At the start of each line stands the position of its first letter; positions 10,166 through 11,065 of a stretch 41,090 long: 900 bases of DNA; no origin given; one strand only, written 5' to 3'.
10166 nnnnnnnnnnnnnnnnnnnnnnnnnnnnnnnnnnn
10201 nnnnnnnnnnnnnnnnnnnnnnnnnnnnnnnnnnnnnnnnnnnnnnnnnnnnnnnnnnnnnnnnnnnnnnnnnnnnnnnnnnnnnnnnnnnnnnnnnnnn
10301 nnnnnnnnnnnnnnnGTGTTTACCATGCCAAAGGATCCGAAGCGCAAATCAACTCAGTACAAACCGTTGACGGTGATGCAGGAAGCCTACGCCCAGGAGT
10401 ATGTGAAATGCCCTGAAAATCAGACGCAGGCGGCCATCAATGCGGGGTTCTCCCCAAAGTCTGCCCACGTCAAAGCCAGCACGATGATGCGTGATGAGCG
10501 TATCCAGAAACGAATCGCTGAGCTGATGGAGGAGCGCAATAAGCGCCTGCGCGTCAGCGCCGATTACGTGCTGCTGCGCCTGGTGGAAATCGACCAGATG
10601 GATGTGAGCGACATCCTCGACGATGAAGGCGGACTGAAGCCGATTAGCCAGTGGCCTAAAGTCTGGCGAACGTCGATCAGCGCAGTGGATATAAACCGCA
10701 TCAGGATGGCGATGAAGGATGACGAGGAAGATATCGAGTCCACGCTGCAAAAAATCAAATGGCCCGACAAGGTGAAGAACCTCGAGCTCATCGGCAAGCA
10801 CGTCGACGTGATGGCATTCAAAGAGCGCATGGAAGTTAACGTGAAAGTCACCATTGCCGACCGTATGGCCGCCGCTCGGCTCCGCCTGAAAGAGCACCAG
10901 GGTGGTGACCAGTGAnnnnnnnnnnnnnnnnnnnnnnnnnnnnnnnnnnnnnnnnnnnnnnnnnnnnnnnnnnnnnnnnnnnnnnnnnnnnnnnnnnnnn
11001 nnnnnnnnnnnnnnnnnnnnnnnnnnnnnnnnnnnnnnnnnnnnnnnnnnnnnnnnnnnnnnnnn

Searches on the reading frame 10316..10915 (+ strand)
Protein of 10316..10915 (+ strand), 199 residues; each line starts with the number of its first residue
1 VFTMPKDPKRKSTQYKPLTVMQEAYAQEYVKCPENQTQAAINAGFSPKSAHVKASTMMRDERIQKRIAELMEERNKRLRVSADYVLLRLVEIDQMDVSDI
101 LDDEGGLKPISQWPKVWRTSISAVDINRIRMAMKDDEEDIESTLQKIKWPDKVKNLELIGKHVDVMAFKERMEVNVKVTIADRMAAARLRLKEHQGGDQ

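Call 13: search_protein_families(library=pfam, proteins=[window:10316-10915:+], max_evalue=0.01)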
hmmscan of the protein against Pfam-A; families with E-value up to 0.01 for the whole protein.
window:10316-10915:+ (199 aa): 1 family
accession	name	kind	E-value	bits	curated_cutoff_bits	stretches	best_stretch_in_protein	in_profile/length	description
PF03592.21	Terminase_2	-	8.5e-30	104.7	26.1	1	18-176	1-139/141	Terminase small subunit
